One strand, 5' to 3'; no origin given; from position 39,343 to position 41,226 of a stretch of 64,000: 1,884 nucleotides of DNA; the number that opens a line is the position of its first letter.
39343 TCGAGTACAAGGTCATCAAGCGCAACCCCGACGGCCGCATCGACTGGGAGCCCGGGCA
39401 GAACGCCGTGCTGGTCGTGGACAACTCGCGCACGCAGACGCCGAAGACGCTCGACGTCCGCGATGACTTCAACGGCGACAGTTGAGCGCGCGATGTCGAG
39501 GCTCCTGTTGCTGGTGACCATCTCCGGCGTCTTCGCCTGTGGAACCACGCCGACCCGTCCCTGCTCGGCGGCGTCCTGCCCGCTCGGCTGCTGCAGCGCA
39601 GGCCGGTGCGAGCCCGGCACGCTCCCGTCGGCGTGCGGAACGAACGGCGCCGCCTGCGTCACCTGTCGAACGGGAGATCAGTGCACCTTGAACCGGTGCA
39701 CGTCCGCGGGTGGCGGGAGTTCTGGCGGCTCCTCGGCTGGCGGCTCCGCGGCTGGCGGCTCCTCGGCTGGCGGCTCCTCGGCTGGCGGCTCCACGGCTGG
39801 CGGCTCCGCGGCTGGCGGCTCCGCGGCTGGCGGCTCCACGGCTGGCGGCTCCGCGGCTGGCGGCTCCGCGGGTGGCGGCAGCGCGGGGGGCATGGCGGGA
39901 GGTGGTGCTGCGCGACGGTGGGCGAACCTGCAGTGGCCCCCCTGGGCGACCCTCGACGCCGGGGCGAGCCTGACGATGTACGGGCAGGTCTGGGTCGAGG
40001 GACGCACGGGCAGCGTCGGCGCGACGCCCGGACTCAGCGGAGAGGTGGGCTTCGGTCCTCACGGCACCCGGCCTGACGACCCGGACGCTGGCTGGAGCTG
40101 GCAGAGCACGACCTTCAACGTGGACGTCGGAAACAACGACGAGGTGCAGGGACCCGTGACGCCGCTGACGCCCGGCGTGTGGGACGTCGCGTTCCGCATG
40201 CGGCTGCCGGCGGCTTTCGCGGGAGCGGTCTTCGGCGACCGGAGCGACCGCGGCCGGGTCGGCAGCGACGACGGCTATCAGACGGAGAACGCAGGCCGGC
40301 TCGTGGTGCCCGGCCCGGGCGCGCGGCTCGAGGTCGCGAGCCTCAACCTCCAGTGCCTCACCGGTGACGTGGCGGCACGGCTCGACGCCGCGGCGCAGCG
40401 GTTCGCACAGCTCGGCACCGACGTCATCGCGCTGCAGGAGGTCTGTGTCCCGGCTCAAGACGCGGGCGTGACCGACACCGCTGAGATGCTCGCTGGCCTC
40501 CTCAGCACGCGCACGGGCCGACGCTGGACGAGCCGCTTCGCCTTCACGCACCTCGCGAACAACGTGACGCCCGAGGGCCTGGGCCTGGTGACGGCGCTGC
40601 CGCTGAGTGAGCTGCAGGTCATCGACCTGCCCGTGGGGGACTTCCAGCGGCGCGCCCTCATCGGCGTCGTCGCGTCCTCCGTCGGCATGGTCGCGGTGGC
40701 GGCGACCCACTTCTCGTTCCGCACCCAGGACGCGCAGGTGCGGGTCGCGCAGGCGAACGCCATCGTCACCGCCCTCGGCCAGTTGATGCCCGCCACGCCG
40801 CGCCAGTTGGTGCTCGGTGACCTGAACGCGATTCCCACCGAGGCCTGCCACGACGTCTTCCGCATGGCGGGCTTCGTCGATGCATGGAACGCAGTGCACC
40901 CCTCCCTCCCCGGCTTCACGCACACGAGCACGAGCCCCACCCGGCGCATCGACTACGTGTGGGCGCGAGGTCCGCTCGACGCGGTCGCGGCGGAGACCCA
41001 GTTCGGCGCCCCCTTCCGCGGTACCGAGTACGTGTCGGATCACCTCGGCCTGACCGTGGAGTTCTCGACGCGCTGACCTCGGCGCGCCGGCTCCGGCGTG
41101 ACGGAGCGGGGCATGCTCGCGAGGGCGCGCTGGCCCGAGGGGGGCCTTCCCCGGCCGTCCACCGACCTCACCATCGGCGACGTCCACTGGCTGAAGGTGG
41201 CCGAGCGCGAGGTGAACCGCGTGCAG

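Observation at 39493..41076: Shared modular architecture of two lipoproteins: lipobox, Cys-rich knot, repeat-encoded GS linker, effector domain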

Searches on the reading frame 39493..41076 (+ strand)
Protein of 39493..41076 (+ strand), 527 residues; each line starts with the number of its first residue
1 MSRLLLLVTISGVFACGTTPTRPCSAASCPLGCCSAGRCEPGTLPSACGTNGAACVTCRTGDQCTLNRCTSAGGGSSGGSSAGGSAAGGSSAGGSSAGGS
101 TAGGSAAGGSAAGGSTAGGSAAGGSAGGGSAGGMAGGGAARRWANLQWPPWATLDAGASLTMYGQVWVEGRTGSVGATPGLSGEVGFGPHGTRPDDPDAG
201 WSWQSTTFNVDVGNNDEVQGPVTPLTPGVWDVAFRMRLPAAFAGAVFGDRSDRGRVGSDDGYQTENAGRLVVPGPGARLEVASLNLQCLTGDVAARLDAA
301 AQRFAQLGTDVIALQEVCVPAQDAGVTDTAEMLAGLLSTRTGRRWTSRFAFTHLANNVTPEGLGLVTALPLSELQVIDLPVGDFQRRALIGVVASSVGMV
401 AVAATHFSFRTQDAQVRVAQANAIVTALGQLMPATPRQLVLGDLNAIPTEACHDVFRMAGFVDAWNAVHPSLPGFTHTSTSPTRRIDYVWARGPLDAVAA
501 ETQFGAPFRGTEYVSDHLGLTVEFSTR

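Call 3: search_protein_families(library=pfam, proteins=[window:39493-41076:+], max_evalue=0.1)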
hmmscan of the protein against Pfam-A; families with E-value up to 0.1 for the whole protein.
window:39493-41076:+ (527 aa): 1 family
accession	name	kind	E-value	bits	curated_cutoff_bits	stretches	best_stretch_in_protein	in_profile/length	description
PF03372.29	Exo_endo_phos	-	1.2e-15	58.3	24.5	1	282-517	1-225/225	Endonuclease/Exonuclease/phosphatase family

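Call 4: search_protein_families(library=ncbifam, proteins=[window:39493-41076:+], max_evalue=0.1)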
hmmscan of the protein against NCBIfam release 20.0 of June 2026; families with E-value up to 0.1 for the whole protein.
window:39493-41076:+ (527 aa): 1 family
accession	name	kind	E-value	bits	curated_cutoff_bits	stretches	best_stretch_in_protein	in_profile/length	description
NF033681.1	ExeM_NucH_DNase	subfamily_domain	0.00012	21.1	300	1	414-472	413-472/546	ExeM/NucH family extracellular endonuclease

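Call 12: find_homologous_proteins(query=window:39493-41073:+, max_evalue=0.001)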
Query window:39493-41073:+ (527 aa): 63 proteins with E <= 0.001 among 8000 candidates.
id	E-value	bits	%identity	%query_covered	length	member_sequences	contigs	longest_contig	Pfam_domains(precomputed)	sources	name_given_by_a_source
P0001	0.0e+0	1167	100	100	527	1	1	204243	PF03372.30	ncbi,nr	ncbi:MAG: endonuclease/exonuclease/phosphatase family protein [Myxococcaceae bacterium]|nr:endonucle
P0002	3.0e-229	780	84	74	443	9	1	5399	PF03372.30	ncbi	-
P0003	1.1e-208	712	64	99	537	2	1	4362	PF03372.30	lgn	-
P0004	1.5e-186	639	74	74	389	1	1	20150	PF03372.30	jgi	jgi:endonuclease/exonuclease/phosphatase family metal-dependent hydrolase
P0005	3.8e-168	579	70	71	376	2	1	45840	PF03372.30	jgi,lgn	-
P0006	2.1e-156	540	77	60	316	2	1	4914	PF03372.30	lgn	-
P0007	1.7e-122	428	54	79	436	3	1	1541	PF03372.30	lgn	-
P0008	1.2e-117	412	51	73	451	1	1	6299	PF03372.30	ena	-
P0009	4.5e-110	387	49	82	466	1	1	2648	PF03372.30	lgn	-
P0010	3.3e-108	381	49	73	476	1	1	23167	PF03372.30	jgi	jgi:endonuclease/exonuclease/phosphatase family metal-dependent hydrolase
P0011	9.6e-106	373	49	80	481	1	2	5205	PF03372.30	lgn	-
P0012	2.0e-95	339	47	73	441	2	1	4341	PF03372.30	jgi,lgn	-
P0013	2.3e-94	335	46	81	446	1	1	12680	PF03372.30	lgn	-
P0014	1.0e-89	320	44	81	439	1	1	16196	PF03372.30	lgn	-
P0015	1.0e-87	313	45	72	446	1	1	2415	PF03372.30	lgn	-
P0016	1.8e-51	194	36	73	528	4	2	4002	PF03372.30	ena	-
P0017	1.1e-20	92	-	-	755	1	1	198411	PF17517.8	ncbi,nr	ncbi:MAG: IgGFc-binding protein [Myxococcaceae bacterium]|nr:IgGFc-binding protein [Myxococcaceae ba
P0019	9.4e-18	82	48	15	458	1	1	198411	PF03372.30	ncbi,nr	ncbi:MAG: endonuclease/exonuclease/phosphatase family protein [Myxococcaceae bacterium]|nr:endonucle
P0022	1.5e-14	72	-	-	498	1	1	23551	PF01839.30,PF13517.13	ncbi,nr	ncbi:MAG: VCBS repeat-containing protein [Archangium sp.]|nr:VCBS repeat-containing protein [Archang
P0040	3.6e-8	51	-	-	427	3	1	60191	-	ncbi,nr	ncbi:MAG: hypothetical protein JNJ54_28985 [Myxococcaceae bacterium]|nr:hypothetical protein [Myxoco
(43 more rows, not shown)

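Call 22: find_encoding_contigs(protein=P0001, flank=10000, max_places=3)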
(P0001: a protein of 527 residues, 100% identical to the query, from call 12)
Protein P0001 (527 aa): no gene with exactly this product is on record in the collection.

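Call 50: find_encoding_contigs(protein=P0005, flank=6000, max_places=2)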
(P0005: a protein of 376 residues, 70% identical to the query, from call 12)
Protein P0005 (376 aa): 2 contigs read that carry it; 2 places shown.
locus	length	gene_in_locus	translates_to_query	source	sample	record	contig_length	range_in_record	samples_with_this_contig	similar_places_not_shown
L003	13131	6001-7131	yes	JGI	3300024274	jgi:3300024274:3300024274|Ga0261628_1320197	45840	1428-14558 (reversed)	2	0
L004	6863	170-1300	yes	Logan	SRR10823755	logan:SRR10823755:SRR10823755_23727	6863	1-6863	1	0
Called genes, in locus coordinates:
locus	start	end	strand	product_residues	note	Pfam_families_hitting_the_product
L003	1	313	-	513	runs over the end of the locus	PF01663:Phosphodiest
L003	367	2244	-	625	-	PF00521:DNA_topoisoIV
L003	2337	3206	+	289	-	-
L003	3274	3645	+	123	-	PF00462:Glutaredoxin (weak)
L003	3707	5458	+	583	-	PF13091:PLDc_2, PF00686:CBM_20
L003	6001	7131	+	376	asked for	PF03372:Exo_endo_phos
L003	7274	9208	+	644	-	PF15902:Sortilin-Vps10 (faint)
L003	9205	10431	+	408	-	PF00400:WD40 (faint), PF23414:Beta-prop_EML_2 (faint), PF23381:Beta-prop_IFT122_1st (faint), PF25174:Beta-prop_THOC3 (faint)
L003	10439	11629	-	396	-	PF08450:SGL (faint), PF24684:Vgb_lyase (weak), PF00058:Ldl_recept_b (weak)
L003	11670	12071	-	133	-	-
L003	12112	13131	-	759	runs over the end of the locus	PF04851:ResIII, PF00270:DEAD (faint), PF17757:UvrB_inter, PF27431:UvrB_3rd, PF00271:Helicase_C, PF12344:UvrB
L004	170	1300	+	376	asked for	PF03372:Exo_endo_phos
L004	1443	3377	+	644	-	PF15902:Sortilin-Vps10 (faint)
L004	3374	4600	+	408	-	PF00400:WD40 (faint), PF23414:Beta-prop_EML_2 (faint), PF23381:Beta-prop_IFT122_1st (faint), PF25174:Beta-prop_THOC3 (faint)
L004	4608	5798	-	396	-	PF08450:SGL (faint), PF24684:Vgb_lyase (weak), PF00058:Ldl_recept_b (weak)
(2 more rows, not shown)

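Call 64: list_cluster_members(proteins=[P0001, P0017, P0019, P0092, P0113, P0040, P0084, P0068, P0089, P0022])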
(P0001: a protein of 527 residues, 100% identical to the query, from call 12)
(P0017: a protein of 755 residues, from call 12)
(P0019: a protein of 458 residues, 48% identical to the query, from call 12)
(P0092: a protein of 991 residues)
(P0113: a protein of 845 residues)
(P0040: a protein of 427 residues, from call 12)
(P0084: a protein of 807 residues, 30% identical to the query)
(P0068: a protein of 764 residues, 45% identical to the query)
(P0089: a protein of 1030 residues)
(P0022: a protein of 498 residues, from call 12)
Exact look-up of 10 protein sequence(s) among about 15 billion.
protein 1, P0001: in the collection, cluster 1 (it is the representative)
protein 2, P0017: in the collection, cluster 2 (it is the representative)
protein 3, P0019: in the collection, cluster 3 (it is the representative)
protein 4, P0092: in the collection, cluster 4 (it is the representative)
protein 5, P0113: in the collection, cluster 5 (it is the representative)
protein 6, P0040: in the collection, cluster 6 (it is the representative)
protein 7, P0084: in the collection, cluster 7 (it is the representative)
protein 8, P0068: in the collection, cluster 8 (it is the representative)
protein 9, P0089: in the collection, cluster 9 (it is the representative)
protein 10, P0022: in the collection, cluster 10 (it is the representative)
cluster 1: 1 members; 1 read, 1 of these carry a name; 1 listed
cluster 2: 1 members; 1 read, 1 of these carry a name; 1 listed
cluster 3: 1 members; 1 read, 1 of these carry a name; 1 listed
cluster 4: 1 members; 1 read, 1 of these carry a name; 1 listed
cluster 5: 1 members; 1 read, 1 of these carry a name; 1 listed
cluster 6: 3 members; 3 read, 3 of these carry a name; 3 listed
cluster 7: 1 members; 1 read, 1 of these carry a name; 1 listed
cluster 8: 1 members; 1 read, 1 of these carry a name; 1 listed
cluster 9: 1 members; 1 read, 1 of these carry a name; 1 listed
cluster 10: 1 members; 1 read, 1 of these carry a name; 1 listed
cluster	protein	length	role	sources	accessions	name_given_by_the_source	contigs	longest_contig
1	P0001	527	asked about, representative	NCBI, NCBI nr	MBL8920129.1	MAG: endonuclease/exonuclease/phosphatase family protein [Myxococcaceae bacterium] | endonuclease/exonuclease/phosphatase family protein [Myxococcaceae bacterium]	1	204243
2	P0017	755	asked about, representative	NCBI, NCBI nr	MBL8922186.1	MAG: IgGFc-binding protein [Myxococcaceae bacterium] | IgGFc-binding protein [Myxococcaceae bacterium]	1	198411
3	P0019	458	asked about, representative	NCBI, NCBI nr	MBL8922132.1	MAG: endonuclease/exonuclease/phosphatase family protein [Myxococcaceae bacterium] | endonuclease/exonuclease/phosphatase family protein [Myxococcaceae bacterium]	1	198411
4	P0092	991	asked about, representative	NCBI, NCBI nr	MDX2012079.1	MAG: myxococcus cysteine-rich repeat containing protein [Myxococcaceae bacterium] | myxococcus cysteine-rich repeat containing protein [Myxococcaceae bacterium]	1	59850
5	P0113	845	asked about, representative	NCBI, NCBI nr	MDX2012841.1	MAG: choice-of-anchor Q domain-containing protein [Myxococcaceae bacterium] | choice-of-anchor Q domain-containing protein [Myxococcaceae bacterium]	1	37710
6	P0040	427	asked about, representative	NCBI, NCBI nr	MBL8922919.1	MAG: hypothetical protein JNJ54_28985 [Myxococcaceae bacterium] | hypothetical protein [Myxococcaceae bacterium]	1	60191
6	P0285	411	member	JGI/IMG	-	hypothetical protein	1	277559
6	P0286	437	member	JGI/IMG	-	hypothetical protein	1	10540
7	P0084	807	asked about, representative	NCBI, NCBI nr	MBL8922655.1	MAG: hypothetical protein JNJ54_27645 [Myxococcaceae bacterium] | hypothetical protein [Myxococcaceae bacterium]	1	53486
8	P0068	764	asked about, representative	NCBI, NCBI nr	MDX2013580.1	MAG: hypothetical protein SFW67_25530 [Myxococcaceae bacterium] | hypothetical protein [Myxococcaceae bacterium]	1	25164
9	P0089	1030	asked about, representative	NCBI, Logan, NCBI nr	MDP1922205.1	MAG: hypothetical protein Q8L14_38560 [Myxococcales bacterium] | hypothetical protein [Myxococcales bacterium]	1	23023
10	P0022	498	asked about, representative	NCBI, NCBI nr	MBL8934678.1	MAG: VCBS repeat-containing protein [Archangium sp.] | VCBS repeat-containing protein [Archangium sp.]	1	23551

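Call 65: find_encoding_contigs(protein=P0002, flank=3000, max_places=2)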
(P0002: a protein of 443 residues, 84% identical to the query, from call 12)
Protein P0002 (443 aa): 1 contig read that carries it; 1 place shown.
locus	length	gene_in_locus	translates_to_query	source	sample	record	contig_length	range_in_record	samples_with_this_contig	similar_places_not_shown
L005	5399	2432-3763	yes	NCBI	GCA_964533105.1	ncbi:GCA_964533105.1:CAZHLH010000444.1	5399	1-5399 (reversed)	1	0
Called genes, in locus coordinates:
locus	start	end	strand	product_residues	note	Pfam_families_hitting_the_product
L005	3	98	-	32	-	?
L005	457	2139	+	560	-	PF13091:PLDc_2, PF00686:CBM_20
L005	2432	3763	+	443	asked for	PF03372:Exo_endo_phos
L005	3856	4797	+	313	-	-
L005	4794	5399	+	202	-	?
